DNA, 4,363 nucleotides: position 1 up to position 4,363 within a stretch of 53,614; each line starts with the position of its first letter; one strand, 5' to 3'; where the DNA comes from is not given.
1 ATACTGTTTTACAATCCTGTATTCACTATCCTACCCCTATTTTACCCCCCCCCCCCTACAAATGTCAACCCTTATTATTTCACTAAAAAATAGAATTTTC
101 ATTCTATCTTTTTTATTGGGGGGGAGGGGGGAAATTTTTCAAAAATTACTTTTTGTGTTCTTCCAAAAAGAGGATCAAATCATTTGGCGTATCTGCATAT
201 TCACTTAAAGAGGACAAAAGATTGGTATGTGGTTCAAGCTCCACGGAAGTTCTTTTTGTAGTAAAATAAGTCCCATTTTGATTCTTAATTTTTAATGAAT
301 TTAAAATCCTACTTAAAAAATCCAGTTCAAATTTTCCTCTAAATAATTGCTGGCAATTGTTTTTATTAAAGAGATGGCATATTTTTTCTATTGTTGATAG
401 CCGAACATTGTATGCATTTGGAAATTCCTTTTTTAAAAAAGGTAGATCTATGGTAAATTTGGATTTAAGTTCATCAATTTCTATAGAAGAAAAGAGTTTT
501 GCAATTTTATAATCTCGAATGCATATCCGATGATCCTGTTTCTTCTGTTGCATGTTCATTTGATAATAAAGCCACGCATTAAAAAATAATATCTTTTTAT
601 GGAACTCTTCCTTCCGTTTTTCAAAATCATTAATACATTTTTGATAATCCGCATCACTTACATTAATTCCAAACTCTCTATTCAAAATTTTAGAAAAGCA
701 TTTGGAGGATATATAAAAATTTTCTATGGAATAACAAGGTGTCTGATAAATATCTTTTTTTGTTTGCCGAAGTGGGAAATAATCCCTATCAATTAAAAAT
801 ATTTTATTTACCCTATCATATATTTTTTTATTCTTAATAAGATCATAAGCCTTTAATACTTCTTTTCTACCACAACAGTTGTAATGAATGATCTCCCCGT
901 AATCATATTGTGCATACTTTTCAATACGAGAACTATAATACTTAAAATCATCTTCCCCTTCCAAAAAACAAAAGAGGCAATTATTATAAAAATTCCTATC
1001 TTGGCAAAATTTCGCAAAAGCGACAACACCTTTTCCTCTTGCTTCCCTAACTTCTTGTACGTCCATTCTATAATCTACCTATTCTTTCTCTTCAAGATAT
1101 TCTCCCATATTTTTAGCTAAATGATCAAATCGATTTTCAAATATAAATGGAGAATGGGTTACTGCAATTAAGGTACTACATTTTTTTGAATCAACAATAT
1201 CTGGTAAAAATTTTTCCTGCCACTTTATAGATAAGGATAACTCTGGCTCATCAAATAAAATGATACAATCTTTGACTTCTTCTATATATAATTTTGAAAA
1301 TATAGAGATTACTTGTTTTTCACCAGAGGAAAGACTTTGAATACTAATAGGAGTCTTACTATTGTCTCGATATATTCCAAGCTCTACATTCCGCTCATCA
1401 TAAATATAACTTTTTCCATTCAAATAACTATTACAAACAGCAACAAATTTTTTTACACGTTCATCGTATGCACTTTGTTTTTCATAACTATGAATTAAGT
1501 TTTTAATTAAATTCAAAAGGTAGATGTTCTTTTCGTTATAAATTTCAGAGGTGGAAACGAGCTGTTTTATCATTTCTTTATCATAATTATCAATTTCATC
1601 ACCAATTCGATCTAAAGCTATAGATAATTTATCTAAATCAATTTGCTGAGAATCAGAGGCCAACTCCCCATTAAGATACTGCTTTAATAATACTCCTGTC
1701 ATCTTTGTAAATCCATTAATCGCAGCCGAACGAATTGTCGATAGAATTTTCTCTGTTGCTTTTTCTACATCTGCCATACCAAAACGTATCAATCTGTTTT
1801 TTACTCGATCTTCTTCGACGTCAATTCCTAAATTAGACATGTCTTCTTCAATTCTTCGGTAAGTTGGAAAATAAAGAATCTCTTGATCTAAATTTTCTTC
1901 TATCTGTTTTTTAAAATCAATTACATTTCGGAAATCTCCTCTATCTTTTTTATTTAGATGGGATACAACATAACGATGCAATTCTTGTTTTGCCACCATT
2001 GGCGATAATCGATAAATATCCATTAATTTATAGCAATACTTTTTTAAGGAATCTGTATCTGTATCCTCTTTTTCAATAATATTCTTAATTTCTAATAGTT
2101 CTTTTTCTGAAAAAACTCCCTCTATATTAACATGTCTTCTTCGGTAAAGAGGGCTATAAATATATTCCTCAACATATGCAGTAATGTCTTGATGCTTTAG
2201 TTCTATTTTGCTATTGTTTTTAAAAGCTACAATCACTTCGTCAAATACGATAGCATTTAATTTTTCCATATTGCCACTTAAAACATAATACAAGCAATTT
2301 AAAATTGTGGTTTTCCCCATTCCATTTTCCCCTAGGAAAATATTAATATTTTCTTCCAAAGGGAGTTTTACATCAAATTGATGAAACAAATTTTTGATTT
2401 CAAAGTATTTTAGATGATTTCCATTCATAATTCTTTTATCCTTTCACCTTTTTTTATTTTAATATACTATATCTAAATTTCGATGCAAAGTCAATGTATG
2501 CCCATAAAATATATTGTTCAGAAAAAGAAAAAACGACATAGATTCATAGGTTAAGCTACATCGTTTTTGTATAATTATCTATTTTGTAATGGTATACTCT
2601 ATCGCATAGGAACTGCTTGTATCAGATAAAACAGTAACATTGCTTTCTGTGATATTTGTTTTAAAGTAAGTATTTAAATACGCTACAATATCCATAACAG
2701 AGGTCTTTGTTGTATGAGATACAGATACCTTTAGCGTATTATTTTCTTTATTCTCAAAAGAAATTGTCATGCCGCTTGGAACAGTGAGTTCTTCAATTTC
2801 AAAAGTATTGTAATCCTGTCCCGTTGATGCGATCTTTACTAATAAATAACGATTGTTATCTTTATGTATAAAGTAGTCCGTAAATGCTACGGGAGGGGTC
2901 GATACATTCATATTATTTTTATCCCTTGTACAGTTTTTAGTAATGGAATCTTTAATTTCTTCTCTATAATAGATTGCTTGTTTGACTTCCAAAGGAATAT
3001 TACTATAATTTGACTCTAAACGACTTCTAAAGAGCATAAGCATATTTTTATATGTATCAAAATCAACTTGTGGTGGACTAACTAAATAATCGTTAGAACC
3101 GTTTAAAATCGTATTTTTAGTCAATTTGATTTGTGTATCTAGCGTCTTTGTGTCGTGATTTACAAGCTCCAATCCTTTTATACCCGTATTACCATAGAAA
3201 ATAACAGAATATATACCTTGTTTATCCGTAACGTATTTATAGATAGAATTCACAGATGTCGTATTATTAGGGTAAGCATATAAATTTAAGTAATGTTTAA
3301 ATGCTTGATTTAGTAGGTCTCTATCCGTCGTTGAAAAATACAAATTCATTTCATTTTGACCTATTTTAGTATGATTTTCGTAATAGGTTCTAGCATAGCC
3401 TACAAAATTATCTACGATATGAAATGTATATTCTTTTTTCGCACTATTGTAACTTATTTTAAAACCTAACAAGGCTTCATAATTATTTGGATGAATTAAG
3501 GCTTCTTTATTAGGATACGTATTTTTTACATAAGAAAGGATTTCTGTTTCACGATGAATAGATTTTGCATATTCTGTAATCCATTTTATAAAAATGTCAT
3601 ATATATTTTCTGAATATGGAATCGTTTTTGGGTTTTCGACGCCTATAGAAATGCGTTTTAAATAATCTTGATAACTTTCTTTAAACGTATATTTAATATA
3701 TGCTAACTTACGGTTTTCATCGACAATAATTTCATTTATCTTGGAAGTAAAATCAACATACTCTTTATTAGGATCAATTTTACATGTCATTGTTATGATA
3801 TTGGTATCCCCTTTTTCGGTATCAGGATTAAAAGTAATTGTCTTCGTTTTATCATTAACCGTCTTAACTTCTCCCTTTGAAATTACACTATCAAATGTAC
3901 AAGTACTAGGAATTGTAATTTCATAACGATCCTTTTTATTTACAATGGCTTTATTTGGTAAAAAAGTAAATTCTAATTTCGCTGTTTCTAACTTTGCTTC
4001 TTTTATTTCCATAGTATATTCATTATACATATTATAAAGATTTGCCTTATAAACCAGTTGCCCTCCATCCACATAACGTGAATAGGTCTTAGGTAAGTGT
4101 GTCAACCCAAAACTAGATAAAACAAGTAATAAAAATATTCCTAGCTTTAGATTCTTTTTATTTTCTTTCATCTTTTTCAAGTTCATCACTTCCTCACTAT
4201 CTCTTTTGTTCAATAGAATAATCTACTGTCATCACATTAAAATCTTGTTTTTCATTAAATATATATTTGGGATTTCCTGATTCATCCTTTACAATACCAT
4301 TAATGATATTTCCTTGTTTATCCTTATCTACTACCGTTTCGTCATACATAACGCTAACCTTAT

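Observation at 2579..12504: Seven-gene operon with two SipW peptidases, three TasA-like subunits, a subunit-tailed giant lipoprotein and a Cys-module lipoprotein: candidate undescribed SipW-dependent surface-fibre system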

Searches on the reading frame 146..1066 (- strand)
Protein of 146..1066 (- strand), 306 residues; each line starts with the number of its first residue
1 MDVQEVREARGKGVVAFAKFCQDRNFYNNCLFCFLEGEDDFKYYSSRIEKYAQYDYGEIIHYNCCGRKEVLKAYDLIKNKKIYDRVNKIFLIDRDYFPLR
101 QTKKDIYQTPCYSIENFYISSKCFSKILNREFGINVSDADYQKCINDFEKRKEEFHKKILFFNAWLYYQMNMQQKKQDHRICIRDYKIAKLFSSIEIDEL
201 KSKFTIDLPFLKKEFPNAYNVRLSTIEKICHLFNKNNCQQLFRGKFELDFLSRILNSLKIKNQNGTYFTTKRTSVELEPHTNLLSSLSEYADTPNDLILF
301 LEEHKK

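Call 68: search_protein_families(library=padloc, proteins=[window:146-1066:-], max_evalue=0.001)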
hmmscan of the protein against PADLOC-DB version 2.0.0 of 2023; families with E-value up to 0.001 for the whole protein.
window:146-1066:- (306 aa): 1 family
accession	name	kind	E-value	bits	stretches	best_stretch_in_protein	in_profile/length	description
PDLC02983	AriB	-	4.5e-37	126.4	1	31-259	3-227/236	-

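Call 69: search_protein_families(library=ncbifam, proteins=[window:146-1066:-], max_evalue=0.00001)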
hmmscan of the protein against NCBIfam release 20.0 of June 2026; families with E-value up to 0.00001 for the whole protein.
window:146-1066:- (306 aa): 0 families

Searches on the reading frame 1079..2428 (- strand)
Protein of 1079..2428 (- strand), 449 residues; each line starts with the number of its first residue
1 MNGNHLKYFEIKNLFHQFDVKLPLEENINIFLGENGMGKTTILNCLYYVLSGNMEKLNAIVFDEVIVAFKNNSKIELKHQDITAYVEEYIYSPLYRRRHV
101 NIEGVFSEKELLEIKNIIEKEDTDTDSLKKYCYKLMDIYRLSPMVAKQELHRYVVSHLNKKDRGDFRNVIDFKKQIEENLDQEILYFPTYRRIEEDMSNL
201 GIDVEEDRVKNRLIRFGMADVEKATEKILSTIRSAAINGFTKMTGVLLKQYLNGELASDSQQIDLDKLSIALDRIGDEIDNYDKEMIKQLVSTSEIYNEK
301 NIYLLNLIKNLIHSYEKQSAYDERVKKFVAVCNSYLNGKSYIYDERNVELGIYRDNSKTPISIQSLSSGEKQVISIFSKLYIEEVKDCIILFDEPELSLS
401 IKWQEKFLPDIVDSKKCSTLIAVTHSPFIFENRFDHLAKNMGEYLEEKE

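Call 68: search_protein_families(library=padloc, proteins=[window:1079-2428:-], max_evalue=0.001)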
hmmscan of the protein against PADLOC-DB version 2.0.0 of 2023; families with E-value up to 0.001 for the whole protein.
window:1079-2428:- (449 aa): 82 families (the best 25 are shown)
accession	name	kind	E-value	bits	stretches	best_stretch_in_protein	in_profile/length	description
PDLC04164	AriA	-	8e-32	108.8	2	298-434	104-240/253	-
PDLC02980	AriA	-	2.4e-18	65.2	1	301-429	166-302/304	-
PDLC02979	AriA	-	7.5e-17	60.2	1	7-429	4-372/373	-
PDLC00289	PtuA1|PtuA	-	1e-15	55.7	1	344-430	206-292/404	AAA ATPase domain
PDLC00265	PtuA1|PtuA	-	1.2e-15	55.7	1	270-430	226-372/479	AAA ATPase domain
PDLC00271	PtuA1|PtuA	-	1.5e-15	55.7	1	6-432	3-324/421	AAA ATPase domain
PDLC00298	PtuA1|PtuA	-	6.4e-15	53.1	2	6-91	3-85/423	AAA ATPase domain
PDLC04135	mad3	-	7e-15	53.4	1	7-437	3-334/374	mads_3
PDLC00293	PtuA1|PtuA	-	1.1e-14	52.3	1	346-429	296-385/527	AAA ATPase domain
PDLC02981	AriAB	-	2.2e-14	51.1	2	279-435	217-382/694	-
PDLC02915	ATPase-Toprim_I-B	-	1.6e-13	48.3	2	283-432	166-301/623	-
PDLC00278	PtuA1|PtuA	-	5.7e-13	46.9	2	9-84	6-70/436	AAA ATPase domain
PDLC00303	PtuA1|PtuA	-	5.7e-13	46.7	1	297-430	158-282/386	AAA ATPase domain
PDLC00290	PtuA1|PtuA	-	9.9e-13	46.2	2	362-431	243-314/414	AAA ATPase domain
PDLC04244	PDC-M01A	-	2.1e-12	44.6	2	358-430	318-392/482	-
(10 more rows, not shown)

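Call 69: search_protein_families(library=ncbifam, proteins=[window:1079-2428:-], max_evalue=0.00001)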
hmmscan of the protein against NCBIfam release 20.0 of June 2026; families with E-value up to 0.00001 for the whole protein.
window:1079-2428:- (449 aa): 10 families
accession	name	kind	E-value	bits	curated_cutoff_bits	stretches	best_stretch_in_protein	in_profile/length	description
TIGR04435.1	restrict_AAA_1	hypoth_equivalog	2.6e-10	39.6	300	1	304-430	339-470/568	restriction system-associated AAA family ATPase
TIGR03608.1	L_ocin_972_ABC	subfamily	2.8e-10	40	254.85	0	361-431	130-198/206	putative bacteriocin export ABC transporter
NF041760.1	PtuA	equivalog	2.9e-10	39.7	500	1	6-51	52-97/524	retron Ec78 anti-phage system effector ATPase PtuA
NF000355.4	ribo_prot_ABC_F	equivalog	4.8e-08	32.3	380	0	9-53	323-366/499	ribosomal protection-like ABC-F family protein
NF038234.1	retron_eff_Eco8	equivalog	1e-07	31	250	0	295-432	191-327/679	retron Eco8 family effector endonuclease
TIGR00611.2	recf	equivalog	4.6e-07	29.3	172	1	19-52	14-47/339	DNA replication/repair protein RecF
NF011646.0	PRK15064.1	equivalog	2.5e-06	26.2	762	0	7-81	327-390/530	ABC-F family ATPase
NF009945.0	PRK13409.1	equivalog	2.8e-06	26.3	469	0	12-72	85-146/592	ribosome biogenesis/translation initiation ATPase RLI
NF010068.0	PRK13548.1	equivalog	5e-06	25.8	261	0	363-409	135-184/261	heme ABC transporter ATP-binding protein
TIGR00972.1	3a0107s01c2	equivalog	5.3e-06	26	343.2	0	362-426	141-202/248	phosphate ABC transporter ATP-binding protein PstB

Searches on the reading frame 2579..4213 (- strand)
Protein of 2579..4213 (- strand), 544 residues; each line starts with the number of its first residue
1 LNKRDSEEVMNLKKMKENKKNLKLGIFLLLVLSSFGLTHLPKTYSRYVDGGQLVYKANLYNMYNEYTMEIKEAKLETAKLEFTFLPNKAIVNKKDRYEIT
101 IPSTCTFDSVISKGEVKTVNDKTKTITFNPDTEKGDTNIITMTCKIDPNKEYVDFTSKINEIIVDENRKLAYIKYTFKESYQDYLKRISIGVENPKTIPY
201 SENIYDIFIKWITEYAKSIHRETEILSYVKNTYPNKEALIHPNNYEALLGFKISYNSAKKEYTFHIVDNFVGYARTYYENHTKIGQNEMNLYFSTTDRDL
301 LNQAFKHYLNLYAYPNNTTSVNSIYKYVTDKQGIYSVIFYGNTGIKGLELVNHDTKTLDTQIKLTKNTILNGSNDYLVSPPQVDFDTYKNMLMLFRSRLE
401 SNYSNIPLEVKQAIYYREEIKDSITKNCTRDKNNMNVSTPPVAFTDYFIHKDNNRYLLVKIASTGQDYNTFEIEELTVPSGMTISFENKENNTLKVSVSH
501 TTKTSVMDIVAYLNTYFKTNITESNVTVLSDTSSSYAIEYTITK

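Call 3: search_protein_families(library=pfam, proteins=[window:2579-4213:-], max_evalue=0.1)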
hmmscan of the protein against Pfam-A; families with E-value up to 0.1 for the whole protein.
window:2579-4213:- (544 aa): 1 family
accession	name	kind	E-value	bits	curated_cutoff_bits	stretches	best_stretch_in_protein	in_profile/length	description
PF05313.17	Pox_P21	-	0.047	13.7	27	1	58-118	5-67/189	Poxvirus P21 membrane protein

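Call 4: search_protein_families(library=ncbifam, proteins=[window:2579-4213:-], max_evalue=0.1)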
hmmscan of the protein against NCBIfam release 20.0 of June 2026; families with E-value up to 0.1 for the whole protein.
window:2579-4213:- (544 aa): 0 families

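Call 58: find_homologous_proteins(query=window:2582-4213:-, max_evalue=0.001)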
Query window:2582-4213:- (544 aa): 14 proteins with E <= 0.001 among 6853 candidates.
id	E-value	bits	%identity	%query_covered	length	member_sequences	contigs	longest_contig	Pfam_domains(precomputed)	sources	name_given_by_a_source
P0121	0.0e+0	1164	100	97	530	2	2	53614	-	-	-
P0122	1.1e-235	801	68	97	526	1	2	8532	-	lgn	-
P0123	5.6e-189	647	57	98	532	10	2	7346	-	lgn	-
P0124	1.1e-183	630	57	98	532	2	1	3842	-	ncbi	-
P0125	3.7e-182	625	56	98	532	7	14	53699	-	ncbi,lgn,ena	-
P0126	3.4e-180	618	56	98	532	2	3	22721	-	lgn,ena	-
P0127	1.9e-176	606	55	98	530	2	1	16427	-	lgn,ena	-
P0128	3.3e-108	381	40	97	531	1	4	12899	-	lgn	-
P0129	1.0e-104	369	41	98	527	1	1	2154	-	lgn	-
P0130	1.5e-104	369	39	97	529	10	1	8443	-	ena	-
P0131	6.5e-99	350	42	97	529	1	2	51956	-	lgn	-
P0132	5.0e-97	344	41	96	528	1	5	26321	-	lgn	-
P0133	1.3e-90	323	38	97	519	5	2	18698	-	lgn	-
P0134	2.4e-82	295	38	96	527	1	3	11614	-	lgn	-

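Call 61: find_homologous_proteins(query=A5, max_evalue=0.001)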
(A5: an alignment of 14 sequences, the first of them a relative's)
Query A5 (14 sequences) (530 aa, profile of the alignment): 12 proteins with E <= 0.001 among 5597 candidates.
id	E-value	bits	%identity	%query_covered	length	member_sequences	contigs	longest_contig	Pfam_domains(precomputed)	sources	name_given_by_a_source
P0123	1.3e-249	848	57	100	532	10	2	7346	-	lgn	-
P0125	3.4e-246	836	56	100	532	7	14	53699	-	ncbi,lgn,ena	-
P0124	5.3e-246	836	57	100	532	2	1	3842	-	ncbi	-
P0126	1.7e-243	827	56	100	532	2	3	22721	-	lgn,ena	-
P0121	2.6e-235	800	100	100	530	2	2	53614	-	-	-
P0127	8.2e-231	785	55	100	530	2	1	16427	-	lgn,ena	-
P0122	3.2e-228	777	68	100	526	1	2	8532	-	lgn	-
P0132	1.4e-222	758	41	99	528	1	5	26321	-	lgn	-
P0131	2.2e-220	751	42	100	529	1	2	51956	-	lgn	-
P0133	1.7e-196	672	38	100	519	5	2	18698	-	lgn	-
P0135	2.6e-83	299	32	43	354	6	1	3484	-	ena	-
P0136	2.4e-82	296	32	42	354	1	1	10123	-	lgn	-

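Call 70: predict_structure(alignment_id=A5)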
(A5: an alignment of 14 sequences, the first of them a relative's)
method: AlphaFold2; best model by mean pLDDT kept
length: 530 residues; sequences in the alignment: 14
mean_pLDDT: 85.0   pTM: 0.59
mean pLDDT of the five models: 85.0, 84.8, 84.6, 84.6, 84.6
residues with pLDDT >= 90: 256; 70-90: 222; 50-70: 27; < 50: 25
segments of 3 or more residues with pLDDT < 50: 1-3, 26-47
pLDDT, mean of each block of 10 residues (from residue 1): 61 78 50 39 45 82 87 79 93 91 92 85 89 86 89 76 85 61 88 90 85 94 93 91 92 90 86 90 88 94 91 89 87 92 86 90 81 96 89 90 94 94 92 87 92 92 88 81 91 89 87 90 90
secondary structure, 60 per line:
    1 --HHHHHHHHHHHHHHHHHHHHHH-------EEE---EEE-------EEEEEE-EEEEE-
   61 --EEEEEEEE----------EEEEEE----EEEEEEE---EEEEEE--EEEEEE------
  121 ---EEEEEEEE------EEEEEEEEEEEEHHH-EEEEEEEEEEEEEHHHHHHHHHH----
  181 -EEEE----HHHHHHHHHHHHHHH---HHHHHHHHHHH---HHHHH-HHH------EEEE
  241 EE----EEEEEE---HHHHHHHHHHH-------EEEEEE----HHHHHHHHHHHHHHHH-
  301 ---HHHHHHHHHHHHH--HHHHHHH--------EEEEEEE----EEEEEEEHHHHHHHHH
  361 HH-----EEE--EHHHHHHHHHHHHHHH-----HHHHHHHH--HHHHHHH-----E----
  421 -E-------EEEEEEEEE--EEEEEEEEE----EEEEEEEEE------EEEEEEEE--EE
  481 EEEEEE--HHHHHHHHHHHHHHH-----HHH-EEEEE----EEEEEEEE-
elements in order: H3-24 E32-34 E38-40 E48-53 E55-59 E63-70 E81-86 E91-97 E101-106 E109-114 E124-131 E138-149 E154-166 H167-176 E182-185 H190-204 H208-218 H222-226 E237-242 E247-252 H256-266 E274-279 H284-299 H304-316 H319-325 E334-340 E345-351 H352-362 E368-370 H374-388 H394-401 H404-410 E430-438 E441-449 E454-462 E469-476 E479-486 H489-503 E513-517 E522-529

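Call 72: fold_search(model_id=the predicted structure, library=pdb)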
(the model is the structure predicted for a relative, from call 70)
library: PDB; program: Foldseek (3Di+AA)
matches with E <= 10: 1509; with E <= 0.001: 17
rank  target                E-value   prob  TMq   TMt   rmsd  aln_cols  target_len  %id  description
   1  2okm                  6.1e-05  1.00  0.16  0.45   5.3       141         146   11  Crystal structure of ACE19, the collagen binding subdomain of Enterococcus faecalis surface protein ACE (released 2008-01-22)
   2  7lgr                  7.3e-05  1.00  0.17  0.48   5.2       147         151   12  Streptococcus mutans Collagen binding Protein CNM - N2 Domain (released 2022-01-26)
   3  4hss_A                8.2e-05  1.00  0.16  0.20   5.6       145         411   13  Structure of the Full-Length Major Pilin SpaD from Corynebacterium diphtheriae (released 2013-11-13)
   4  9lty_A                2.6e-04  1.00  0.16  0.21   8.8       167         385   12  Crystal Structure of C-terminal stable fragment of the Shaft pilin EbpC from Enterococcus faecalis (released 2025-07-16)
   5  4hsq                  3.1e-04  1.00  0.16  0.27   5.8       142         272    9  Crystal Structure of Domains D2 and D3 of the Major Pilin SpaD from Corynebacterium diphtheriae (released 2013-11-13)
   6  8k2h_A                3.1e-04  0.98  0.14  0.13  12.6       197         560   12  Crystal structure of Group 2Oligosaccharide/Monosaccharide-releasing beta-N-acetylhexosaminidase NgaAt from Arabidopsi (released 2024-04-24)
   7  8jl8                  3.3e-04  1.00  0.15  0.25   6.6       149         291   11  Crystal structure of the collagen binding domain of Cnm from Streptococcus mutans (released 2024-04-10)
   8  2f68                  3.7e-04  1.00  0.15  0.23   7.1       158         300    9  Crystal structure of collagen adhesin (CNA) from S. aureus (released 2006-12-12)
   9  9ifr                  5.6e-04  1.00  0.15  0.50   6.4       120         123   12  CLIPPER domain from the Gram-negative fibrillar adhesin "B9T28_05395 (released 2025-11-26)
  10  3v10_A                5.6e-04  1.00  0.13  0.21   8.6       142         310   11  Crystal structure of the collagen binding domain of Erysipelothrix rhusiopathiae surface protein RspB (released 2012-10-24)
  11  8p4l_A                5.9e-04  0.99  0.13  0.13  12.5       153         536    8  Beta-N-acetylgalactosaminidase from Niabella aurantiaca (released 2024-01-17)
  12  1amx                  7.1e-04  1.00  0.15  0.41   6.2       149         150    9  COLLAGEN-BINDING DOMAIN FROM A STAPHYLOCOCCUS AUREUS ADHESIN (released 1998-06-24)
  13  6kjk                  7.5e-04  1.00  0.15  0.47   7.9       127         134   10  Structure of the N-terminal domain of PorA (released 2020-07-22)
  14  4hss_B                7.9e-04  1.00  0.17  0.23   4.1       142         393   11  Structure of the Full-Length Major Pilin SpaD from Corynebacterium diphtheriae (released 2013-11-13)
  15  5cyl_C                7.9e-04  0.92  0.12  0.16  11.0       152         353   10  Crystal structure of the CupB6 tip adhesin from Pseudomonas aeruginosa (released 2016-10-05)
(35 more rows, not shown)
